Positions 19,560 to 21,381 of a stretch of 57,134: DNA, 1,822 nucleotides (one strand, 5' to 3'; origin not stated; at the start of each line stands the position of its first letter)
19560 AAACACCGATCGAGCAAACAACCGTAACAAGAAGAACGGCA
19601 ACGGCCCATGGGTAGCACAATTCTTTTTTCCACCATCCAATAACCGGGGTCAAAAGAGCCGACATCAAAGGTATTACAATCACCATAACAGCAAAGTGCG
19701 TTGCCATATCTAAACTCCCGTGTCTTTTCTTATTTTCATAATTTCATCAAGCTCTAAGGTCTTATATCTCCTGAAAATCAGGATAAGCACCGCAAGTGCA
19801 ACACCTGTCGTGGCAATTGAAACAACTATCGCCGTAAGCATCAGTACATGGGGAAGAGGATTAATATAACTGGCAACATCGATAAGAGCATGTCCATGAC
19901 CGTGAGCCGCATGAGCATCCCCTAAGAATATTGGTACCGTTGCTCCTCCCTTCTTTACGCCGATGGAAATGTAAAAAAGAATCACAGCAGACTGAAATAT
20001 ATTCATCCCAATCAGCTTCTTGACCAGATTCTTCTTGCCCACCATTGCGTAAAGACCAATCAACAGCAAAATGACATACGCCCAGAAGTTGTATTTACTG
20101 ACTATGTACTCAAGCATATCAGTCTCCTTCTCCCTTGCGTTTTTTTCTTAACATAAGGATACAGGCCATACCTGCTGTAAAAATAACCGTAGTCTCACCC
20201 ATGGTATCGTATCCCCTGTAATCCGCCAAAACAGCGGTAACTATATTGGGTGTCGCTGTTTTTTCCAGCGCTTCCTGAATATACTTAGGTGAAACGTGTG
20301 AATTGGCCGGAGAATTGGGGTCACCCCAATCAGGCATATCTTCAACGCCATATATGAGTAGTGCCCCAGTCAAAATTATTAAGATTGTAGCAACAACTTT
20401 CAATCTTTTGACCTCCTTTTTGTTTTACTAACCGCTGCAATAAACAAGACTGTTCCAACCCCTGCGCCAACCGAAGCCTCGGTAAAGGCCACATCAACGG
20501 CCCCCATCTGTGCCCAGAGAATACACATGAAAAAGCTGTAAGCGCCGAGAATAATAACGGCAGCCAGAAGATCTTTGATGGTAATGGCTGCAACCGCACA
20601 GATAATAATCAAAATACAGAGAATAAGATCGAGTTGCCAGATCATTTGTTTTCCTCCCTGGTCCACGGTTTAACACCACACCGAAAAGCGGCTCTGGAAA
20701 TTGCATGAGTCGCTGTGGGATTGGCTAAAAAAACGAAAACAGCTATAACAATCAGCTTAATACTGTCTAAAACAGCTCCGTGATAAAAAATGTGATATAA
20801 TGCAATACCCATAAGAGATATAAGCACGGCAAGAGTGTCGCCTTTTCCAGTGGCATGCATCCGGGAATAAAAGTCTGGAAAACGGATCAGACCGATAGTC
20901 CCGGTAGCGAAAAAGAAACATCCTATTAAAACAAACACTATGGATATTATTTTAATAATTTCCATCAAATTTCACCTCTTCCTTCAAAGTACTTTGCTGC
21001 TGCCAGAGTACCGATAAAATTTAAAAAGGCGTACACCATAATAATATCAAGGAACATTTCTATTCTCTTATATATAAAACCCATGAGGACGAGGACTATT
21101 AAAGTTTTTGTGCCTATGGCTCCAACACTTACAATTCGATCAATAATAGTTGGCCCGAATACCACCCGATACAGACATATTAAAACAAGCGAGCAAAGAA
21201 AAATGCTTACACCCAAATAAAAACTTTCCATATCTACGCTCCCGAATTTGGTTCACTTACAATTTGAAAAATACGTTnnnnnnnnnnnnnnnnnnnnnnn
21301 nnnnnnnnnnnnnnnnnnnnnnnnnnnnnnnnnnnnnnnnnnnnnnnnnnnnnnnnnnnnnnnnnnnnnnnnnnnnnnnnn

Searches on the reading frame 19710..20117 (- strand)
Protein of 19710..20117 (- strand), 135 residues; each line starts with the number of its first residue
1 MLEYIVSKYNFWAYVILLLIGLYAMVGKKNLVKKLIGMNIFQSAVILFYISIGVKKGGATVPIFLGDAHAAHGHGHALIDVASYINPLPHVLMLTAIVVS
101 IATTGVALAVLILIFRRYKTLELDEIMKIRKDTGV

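Call 3: search_protein_families(library=pfam, proteins=[window:19710-20117:-], max_evalue=0.01)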
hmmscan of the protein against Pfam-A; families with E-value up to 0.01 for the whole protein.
window:19710-20117:- (135 aa): 1 family
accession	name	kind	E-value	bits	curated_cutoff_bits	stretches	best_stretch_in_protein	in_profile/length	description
PF00420.29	Oxidored_q2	-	8.1e-20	70.8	26.1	1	15-128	7-92/95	NADH-ubiquinone/plastoquinone oxidoreductase chain 4L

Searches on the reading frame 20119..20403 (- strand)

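Call 3: search_protein_families(library=pfam, proteins=[window:20119-20403:-], max_evalue=0.01)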
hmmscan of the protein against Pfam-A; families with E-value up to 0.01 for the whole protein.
window:20119-20403:- (94 aa): 1 family
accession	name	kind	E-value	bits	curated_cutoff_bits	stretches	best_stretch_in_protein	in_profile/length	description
PF20501.3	MbhE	-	7.7e-11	42.3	27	1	31-89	27-85/98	MBH, subunit E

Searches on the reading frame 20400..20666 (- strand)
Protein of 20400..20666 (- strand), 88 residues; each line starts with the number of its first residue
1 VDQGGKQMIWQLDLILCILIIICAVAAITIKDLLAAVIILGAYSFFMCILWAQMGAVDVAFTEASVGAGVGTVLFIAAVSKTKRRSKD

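Call 3: search_protein_families(library=pfam, proteins=[window:20400-20666:-], max_evalue=0.01)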
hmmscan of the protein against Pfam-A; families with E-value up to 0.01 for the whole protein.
window:20400-20666:- (88 aa): 1 family
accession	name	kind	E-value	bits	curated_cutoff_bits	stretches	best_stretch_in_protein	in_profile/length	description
PF13244.11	MbhD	-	9.1e-22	77.4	27.2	1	18-84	1-67/67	MBH, subunit D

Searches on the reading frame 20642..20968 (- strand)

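Call 3: search_protein_families(library=pfam, proteins=[window:20642-20968:-], max_evalue=0.01)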
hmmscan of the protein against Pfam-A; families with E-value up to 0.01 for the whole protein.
window:20642-20968:- (108 aa): 1 family
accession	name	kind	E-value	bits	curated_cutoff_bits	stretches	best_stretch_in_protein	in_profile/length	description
PF03334.19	PhaG_MnhG_YufB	-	2.9e-26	92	23.4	1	12-94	1-79/80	Na+/H+ antiporter subunit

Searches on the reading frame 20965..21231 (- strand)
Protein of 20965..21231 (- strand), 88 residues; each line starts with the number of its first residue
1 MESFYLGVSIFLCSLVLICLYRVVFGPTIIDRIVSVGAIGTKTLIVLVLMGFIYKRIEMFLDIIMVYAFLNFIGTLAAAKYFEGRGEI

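Call 3: search_protein_families(library=pfam, proteins=[window:20965-21231:-], max_evalue=0.01)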
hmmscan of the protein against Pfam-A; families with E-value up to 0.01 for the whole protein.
window:20965-21231:- (88 aa): 1 family
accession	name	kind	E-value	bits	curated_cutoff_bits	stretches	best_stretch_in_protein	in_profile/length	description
PF04066.18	MrpF_PhaF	-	3.5e-13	50.2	23.3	1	31-83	2-53/53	Multiple resistance and pH regulation protein F (MrpF / PhaF)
